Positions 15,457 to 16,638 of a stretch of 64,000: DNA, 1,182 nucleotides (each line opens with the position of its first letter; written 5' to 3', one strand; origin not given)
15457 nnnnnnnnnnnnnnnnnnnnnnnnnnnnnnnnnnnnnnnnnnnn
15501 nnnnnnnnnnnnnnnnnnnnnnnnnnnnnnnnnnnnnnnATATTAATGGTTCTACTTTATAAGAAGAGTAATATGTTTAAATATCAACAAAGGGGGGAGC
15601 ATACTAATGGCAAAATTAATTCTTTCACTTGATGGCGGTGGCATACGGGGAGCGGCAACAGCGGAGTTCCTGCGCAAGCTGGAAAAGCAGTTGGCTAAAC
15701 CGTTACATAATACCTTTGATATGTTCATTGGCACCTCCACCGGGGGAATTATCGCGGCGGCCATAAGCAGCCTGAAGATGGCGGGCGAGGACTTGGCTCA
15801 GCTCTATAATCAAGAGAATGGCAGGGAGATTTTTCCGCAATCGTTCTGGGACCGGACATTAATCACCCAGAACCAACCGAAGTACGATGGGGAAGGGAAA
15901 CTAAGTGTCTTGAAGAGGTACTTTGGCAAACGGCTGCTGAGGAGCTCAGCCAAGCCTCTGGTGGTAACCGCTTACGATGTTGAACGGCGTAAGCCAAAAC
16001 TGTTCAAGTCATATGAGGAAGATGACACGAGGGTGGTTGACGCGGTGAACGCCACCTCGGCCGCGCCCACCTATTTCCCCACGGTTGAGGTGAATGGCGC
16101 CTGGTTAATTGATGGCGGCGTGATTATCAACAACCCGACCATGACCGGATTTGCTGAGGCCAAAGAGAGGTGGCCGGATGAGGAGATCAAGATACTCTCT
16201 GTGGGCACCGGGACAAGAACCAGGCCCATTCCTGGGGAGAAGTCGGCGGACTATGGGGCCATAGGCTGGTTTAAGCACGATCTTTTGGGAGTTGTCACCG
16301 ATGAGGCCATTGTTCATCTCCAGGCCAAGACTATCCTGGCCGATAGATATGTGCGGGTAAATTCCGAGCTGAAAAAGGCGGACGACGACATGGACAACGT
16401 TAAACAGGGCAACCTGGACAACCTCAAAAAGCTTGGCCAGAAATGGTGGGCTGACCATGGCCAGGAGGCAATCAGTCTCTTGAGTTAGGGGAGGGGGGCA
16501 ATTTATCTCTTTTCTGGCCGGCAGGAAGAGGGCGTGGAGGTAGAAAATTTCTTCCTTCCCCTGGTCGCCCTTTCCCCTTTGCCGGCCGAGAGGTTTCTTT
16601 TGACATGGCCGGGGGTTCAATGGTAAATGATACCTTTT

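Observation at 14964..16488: Candidate two-gene conflict module: membrane-anchored YEATS-like (pYEATS) protein plus patatin-like phospholipase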

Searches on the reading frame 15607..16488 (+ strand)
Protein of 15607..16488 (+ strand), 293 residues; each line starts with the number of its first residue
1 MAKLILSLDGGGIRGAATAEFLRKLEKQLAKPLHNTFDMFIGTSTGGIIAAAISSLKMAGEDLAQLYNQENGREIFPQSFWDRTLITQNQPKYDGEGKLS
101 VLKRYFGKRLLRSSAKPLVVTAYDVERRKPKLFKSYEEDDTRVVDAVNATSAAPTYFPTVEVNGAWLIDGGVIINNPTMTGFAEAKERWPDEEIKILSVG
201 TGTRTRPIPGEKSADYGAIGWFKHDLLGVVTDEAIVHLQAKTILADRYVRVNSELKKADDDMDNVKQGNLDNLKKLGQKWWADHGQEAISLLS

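Call 3: search_protein_families(library=pfam, proteins=[window:15607-16488:+], max_evalue=0.1)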
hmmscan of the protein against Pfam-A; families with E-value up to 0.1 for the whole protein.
window:15607-16488:+ (293 aa): 1 family
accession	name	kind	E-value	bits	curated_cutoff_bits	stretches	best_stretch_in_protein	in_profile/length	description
PF01734.28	Patatin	-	1e-29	104.6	27.7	1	6-179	1-188/191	Patatin-like phospholipase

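Call 4: search_protein_families(library=padloc, proteins=[window:15607-16488:+], max_evalue=0.1)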
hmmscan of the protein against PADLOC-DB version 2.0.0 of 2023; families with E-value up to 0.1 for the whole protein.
window:15607-16488:+ (293 aa): 4 families
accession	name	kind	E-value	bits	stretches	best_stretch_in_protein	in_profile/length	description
PDLC00757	Effector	-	3.9e-66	221.7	1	5-288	12-308/331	Phospholipase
PDLC00758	Effector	-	4.3e-66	221.5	1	5-284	8-309/331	Phospholipase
PDLC00756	Effector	-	2.7e-30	103.6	1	58-279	7-243/280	Phospholipase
PDLC00755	Effector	-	2e-22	77.7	1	5-286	13-304/311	Phospholipase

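Call 16: find_homologous_proteins(query=window:15607-16488:+)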
Query window:15607-16488:+ (293 aa): 6802 proteins with E <= 0.001 among 8000 candidates; the best 120 are listed.
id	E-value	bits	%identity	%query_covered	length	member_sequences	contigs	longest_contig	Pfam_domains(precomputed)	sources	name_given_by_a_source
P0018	1.5e-192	656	100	100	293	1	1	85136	PF01734.28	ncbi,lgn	ncbi:MAG: patatin-like phospholipase family protein [Thermodesulfobacteriota bacterium]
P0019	8.5e-156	536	78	100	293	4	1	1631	PF01734.28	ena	-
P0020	4.0e-147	507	74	100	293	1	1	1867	PF01734.28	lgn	-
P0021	5.2e-139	481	71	100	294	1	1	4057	PF01734.28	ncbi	-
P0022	6.5e-132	457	67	100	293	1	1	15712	PF01734.28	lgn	-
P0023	3.6e-130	452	66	100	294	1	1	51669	PF01734.28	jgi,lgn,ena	-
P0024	2.9e-114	399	61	99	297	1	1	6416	PF01734.28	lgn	-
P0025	1.8e-111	390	59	100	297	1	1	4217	PF01734.28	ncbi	-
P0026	2.4e-111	390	59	100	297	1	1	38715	PF01734.28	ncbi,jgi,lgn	-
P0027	3.8e-108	379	59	100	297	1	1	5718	PF01734.28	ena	-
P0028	8.4e-105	368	58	100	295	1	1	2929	PF01734.28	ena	-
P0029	6.6e-104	365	59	96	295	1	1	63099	PF01734.28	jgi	jgi:uncharacterized protein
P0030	4.8e-103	363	56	100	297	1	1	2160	PF01734.28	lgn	-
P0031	9.7e-103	362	57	99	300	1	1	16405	PF01734.28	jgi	jgi:patatin-like phospholipase/acyl hydrolase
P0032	3.2e-102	360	56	99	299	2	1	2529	PF01734.28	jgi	-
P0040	4.2e-99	350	57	99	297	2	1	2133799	PF01734.28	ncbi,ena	-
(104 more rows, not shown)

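Call 17: search_protein_families(library=ncbifam, proteins=[window:15607-16488:+], max_evalue=0.01)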
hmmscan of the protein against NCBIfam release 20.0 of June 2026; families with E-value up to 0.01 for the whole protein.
window:15607-16488:+ (293 aa): 3 families
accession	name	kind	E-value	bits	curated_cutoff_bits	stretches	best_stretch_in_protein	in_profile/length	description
NF041079.1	CBASS_lipase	equivalog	2.1e-58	198.1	200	1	5-280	3-291/317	CBASS cGAMP-activated phospholipase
NF053870.1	DS2_1_antiphage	equivalog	5.9e-24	84.9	400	1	5-287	2-294/299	anti-phage phospholipase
NF043045.1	T4SS_VpdC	equivalog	0.00011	20.4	1000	1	116-179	441-504/880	Dot/Icm T4SS effector VpdC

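Call 18: find_encoding_contigs(protein=P0023, flank=6000, max_places=2)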
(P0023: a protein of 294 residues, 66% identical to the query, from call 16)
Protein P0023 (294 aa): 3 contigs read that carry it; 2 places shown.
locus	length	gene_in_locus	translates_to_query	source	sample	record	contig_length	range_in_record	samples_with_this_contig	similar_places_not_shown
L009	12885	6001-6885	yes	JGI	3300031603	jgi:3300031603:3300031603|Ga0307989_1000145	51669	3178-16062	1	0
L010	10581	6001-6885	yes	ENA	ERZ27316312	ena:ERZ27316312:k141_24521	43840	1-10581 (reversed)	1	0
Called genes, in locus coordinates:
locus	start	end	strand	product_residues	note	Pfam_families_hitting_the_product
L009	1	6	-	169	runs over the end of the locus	PF01588:tRNA_bind (weak)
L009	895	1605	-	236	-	PF03167:UDG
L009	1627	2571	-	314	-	PF01156:IU_nuc_hydro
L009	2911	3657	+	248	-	PF00378:ECH_1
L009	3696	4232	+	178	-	-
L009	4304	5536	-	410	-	PF00072:Response_reg, PF00512:HisKA, PF02518:HATPase_c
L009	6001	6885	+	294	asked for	PF01734:Patatin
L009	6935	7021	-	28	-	-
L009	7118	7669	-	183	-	PF01012:ETF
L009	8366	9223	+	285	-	PF00657:Lipase_GDSL, PF04311:DUF459 (weak), PF13472:Lipase_GDSL_2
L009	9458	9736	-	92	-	PF00078:RVT_1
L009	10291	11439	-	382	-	PF01637:ATPase_2 (weak)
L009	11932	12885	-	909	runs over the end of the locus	PF00691:OmpA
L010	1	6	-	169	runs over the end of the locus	PF01588:tRNA_bind (weak)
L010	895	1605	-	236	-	PF03167:UDG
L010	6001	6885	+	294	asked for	PF01734:Patatin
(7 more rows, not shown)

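Call 19: find_encoding_contigs(protein=P0022, flank=6000, max_places=2)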
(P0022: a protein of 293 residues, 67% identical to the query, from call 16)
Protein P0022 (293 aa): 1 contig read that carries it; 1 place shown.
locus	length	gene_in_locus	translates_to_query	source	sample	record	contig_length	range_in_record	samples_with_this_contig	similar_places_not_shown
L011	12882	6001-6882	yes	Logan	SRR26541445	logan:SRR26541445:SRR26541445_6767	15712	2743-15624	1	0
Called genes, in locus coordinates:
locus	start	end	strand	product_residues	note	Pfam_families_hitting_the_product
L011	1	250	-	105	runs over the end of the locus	PF01845:CcdB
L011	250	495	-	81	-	PF07362:CcdA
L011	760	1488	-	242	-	PF03167:UDG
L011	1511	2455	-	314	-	PF01156:IU_nuc_hydro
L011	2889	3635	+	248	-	PF00378:ECH_1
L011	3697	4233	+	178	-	-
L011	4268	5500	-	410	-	PF00072:Response_reg, PF00512:HisKA, PF02518:HATPase_c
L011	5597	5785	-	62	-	-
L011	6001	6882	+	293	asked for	PF01734:Patatin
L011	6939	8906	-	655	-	PF12797:Fer4_2 (faint), PF13237:Fer4_10, PF14697:Fer4_21 (faint), PF13183:Fer4_8, PF13187:Fer4_9, PF02754:CCG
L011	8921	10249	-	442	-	PF12797:Fer4_2 (faint), PF13237:Fer4_10 (faint), PF14697:Fer4_21, PF12838:Fer4_7 (weak), PF00037:Fer4 (weak), PF12837:Fer4_6 (weak), PF01012:ETF, PF00766:ETF_alpha, +1 more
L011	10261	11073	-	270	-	PF01012:ETF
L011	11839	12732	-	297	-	PF00126:HTH_1, PF03466:LysR_substrate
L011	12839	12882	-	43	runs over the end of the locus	?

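Call 20: find_encoding_contigs(protein=P0026, flank=6000, max_places=2)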
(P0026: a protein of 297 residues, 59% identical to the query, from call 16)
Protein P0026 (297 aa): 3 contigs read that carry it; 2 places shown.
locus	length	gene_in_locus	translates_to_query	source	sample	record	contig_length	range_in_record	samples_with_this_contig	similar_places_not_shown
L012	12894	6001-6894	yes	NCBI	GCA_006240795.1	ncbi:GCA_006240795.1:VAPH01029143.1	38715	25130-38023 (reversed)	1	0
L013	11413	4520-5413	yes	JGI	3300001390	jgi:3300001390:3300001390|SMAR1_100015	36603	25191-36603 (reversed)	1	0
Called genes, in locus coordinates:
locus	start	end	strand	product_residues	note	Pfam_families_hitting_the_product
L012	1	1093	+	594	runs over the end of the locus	?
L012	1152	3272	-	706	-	PF13491:FtsK_4TM, PF17854:FtsK_alpha, PF01580:FtsK_SpoIIIE, PF09397:FtsK_gamma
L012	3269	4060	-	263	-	PF02673:BacA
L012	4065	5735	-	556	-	PF00753:Lactamase_B, PF12706:Lactamase_B_2, PF22505:RNase_J_b_CASP, PF07521:RMMBL, PF17770:RNase_J_C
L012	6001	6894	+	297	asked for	PF01734:Patatin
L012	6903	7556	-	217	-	PF02581:TMP-TENI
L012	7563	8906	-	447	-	PF00289:Biotin_carb_N, PF02222:ATP-grasp, PF02786:CPSase_L_D2, PF07478:Dala_Dala_lig_C, PF08443:RimK (weak), PF02785:Biotin_carb_C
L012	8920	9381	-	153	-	PF25997:BSH_YhbJ (faint), PF00364:Biotin_lipoyl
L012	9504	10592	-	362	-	PF01321:Creatinase_N, PF00557:Peptidase_M24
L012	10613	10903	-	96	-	-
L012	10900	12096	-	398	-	PF02441:Flavoprotein, PF04127:DFP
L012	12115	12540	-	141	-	PF01192:RNA_pol_Rpb6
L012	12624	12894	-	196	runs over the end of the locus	PF00625:Guanylate_kin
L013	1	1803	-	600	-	PF13491:FtsK_4TM, PF17854:FtsK_alpha, PF01580:FtsK_SpoIIIE, PF12846:AAA_10 (faint)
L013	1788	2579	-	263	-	PF02673:BacA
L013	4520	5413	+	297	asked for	PF01734:Patatin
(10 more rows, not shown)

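Call 21: find_encoding_contigs(protein=P0040, flank=6000, max_places=2)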
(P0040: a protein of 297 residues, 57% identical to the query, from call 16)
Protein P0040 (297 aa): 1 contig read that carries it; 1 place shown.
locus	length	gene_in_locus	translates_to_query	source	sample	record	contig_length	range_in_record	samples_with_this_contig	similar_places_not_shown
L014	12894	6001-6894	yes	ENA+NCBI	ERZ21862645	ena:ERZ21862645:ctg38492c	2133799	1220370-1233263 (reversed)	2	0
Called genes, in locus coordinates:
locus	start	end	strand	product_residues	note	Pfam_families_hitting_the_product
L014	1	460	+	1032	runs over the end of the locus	PF00873:ACR_tran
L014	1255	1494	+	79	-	-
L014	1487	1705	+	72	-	-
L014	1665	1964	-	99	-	PF10543:ORF6N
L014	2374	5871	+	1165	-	PF02811:PHP, PF07733:DNA_pol3_alpha, PF17657:DNA_pol3_finger, PF14579:HHH_6, PF01336:tRNA_anti-codon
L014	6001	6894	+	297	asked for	PF01734:Patatin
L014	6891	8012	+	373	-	PF00696:AA_kinase, PF01472:PUA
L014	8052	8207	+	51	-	-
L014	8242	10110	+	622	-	PF11893:DUF3413, PF00884:Sulfatase, PF01663:Phosphodiest (faint)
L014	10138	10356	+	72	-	-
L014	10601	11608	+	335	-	PF03739:LptF_LptG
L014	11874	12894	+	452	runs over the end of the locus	PF18073:Zn_ribbon_LapB, PF13481:AAA_25, PF03796:DnaB_C, PF06745:ATPase, PF23442:DUF7125 (weak), PF00004:AAA (weak), PF06745:ATPase (weak), PF13541:ChlI, +1 more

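Call 40: find_encoding_contigs(protein=P0021, flank=5000, max_places=2)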
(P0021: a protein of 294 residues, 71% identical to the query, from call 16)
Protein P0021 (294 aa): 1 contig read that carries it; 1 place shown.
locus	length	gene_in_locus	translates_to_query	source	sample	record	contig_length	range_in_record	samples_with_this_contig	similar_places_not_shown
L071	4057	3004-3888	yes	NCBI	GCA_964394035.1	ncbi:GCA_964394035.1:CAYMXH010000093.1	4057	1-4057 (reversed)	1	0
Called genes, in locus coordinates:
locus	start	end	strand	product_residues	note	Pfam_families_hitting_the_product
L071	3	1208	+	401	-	?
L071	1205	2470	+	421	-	PF13641:Glyco_tranf_2_3 (faint), PF00535:Glycos_transf_2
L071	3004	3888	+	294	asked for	PF01734:Patatin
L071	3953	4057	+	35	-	?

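Call 41: find_encoding_contigs(protein=P0019, flank=5000, max_places=2)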
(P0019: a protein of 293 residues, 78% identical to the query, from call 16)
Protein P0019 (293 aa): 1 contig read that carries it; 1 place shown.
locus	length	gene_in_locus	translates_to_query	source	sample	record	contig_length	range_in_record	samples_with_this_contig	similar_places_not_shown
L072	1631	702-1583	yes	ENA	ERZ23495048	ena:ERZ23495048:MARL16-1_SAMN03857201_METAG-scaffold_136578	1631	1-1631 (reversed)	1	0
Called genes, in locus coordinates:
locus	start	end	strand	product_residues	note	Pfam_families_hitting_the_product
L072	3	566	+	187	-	?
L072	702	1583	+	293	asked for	PF01734:Patatin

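Call 42: find_encoding_contigs(protein=P0020, flank=5000, max_places=2)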
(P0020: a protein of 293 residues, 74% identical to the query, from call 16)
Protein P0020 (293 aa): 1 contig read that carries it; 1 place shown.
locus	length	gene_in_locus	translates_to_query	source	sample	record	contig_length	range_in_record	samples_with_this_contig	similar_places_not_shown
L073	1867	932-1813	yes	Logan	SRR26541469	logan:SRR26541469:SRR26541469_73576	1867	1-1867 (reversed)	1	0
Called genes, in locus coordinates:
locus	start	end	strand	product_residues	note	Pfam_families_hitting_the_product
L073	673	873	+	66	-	-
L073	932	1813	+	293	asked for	PF01734:Patatin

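Call 51: search_solved_structures(query=window:15607-16488:+, max_evalue=0.001)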
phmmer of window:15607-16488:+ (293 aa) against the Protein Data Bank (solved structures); distinct sequences matched with E-value up to 0.001: 9.
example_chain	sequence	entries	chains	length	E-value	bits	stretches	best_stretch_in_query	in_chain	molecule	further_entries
9wn1_A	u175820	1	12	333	1.2e-25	93.8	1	5-230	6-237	Patatin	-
9wn0_A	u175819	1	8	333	1.3e-25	93.7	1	5-230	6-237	Patatin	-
9kh6_A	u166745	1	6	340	1.4e-25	93.6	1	5-230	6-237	Patatin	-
9kh7_A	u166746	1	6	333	1.7e-24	90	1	5-230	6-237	CBASS cGAMP-activated phospholipase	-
8zr9_A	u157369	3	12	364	8.5e-21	77.9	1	5-260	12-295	CGAMP-activated phospholipase CapV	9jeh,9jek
9kej_A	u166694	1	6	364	2.2e-20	76.5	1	5-260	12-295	CGAMP-activated phospholipase CapV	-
9iom_A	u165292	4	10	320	2.9e-17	66.3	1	5-227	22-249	cUMP-AMP-activated phospholipase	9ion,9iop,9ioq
1oxw_A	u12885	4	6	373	3.9e-16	62.6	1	5-159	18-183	Patatin | Patatin-17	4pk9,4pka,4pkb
6aun_A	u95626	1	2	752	2.6e-10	43.5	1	5-188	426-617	PLA2G6, iPLA2beta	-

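Call 58: search_protein_families(library=padloc, alignment_id=A2, max_evalue=0.00001)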
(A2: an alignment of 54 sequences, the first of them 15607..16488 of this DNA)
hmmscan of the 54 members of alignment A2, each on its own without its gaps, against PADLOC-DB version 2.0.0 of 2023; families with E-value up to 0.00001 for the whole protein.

A. member 1, window:15607-16488:+ (293 aa): 4 families
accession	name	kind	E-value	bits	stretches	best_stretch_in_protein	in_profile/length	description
PDLC00757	Effector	-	3.9e-66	221.7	1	5-288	12-308/331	Phospholipase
PDLC00758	Effector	-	4.3e-66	221.5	1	5-284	8-309/331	Phospholipase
PDLC00756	Effector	-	2.7e-30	103.6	1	58-279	7-243/280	Phospholipase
PDLC00755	Effector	-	2e-22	77.7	1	5-286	13-304/311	Phospholipase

B. families by the number of members that match (of 54 scanned): 12 families
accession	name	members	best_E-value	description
PDLC02203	MzaA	1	3.3e-69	-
PDLC00757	Effector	1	3.9e-66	Phospholipase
PDLC00758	Effector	1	4.3e-66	Phospholipase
PDLC00756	Effector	1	2.7e-30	Phospholipase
PDLC00755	Effector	1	2e-22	Phospholipase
PDLC04055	PD-T4-6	1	4e-11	-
PDLC01254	Cas3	1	7.8e-09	CAS-I; effector_G3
PDLC00405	SduA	1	1.2e-08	DUF4263 domain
PDLC04140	mad8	1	3.5e-08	mads_8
PDLC04725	PDC-M60B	1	9.6e-07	-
PDLC01765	Cas3c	1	1.3e-06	-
PDLC00940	Cas3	1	1.3e-06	CRISPR-associated endonuclease Cas3-HD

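Call 73: search_solved_structures(query=window:15607-16488:+, max_evalue=1e-15, show_alignments=5)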
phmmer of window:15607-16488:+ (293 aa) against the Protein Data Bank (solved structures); distinct sequences matched with E-value up to 1e-15: 8.
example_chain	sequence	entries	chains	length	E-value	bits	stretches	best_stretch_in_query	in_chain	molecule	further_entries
9wn1_A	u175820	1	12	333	1.2e-25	93.8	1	5-230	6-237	Patatin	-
9wn0_A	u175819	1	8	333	1.3e-25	93.7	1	5-230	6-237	Patatin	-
9kh6_A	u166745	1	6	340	1.4e-25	93.6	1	5-230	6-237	Patatin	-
9kh7_A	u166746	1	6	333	1.7e-24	90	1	5-230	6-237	CBASS cGAMP-activated phospholipase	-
8zr9_A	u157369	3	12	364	8.5e-21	77.9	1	5-260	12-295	CGAMP-activated phospholipase CapV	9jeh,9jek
9kej_A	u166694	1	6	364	2.2e-20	76.5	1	5-260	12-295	CGAMP-activated phospholipase CapV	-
9iom_A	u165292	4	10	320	2.9e-17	66.3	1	5-227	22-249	cUMP-AMP-activated phospholipase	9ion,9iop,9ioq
1oxw_A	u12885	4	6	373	3.9e-16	62.6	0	5-159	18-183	Patatin | Patatin-17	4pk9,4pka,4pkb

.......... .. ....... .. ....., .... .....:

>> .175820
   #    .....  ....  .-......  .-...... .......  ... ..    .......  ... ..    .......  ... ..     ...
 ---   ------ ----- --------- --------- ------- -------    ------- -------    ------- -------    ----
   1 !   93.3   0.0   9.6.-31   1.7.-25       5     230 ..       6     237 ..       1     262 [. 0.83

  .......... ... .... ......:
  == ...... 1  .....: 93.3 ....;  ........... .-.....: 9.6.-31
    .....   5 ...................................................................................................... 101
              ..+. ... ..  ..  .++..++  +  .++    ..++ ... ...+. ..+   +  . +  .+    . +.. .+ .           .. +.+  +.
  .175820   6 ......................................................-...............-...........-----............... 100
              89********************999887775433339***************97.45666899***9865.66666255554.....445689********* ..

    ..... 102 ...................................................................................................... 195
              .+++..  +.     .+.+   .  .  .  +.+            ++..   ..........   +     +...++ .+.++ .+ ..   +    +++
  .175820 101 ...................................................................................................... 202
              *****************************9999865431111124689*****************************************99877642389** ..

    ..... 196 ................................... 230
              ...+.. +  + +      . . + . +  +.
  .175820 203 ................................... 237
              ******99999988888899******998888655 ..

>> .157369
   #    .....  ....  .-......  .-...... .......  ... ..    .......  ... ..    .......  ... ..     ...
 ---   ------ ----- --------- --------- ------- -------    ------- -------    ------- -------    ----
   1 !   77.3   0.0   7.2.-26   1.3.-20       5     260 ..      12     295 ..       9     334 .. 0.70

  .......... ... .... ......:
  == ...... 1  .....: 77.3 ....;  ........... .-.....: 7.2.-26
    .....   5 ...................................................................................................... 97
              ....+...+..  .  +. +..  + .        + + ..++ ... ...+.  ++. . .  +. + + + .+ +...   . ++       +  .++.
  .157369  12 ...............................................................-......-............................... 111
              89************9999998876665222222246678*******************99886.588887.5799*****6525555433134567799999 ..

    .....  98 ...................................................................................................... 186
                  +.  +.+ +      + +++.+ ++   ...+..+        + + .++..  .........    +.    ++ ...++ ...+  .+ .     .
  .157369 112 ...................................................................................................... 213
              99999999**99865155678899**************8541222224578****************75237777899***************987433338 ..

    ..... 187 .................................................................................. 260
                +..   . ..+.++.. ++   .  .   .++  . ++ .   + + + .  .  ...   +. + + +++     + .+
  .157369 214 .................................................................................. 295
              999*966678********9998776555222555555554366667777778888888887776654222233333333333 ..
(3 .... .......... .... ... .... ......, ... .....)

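Call 86: search_protein_families(library=phrogs, proteins=[window:15607-16488:+], max_evalue=0.001)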
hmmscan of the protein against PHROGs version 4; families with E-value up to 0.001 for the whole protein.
window:15607-16488:+ (293 aa): 1 family
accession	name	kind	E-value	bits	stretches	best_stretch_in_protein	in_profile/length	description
phrog_25573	-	unknown function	4.2e-58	198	1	1-276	1-285/307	-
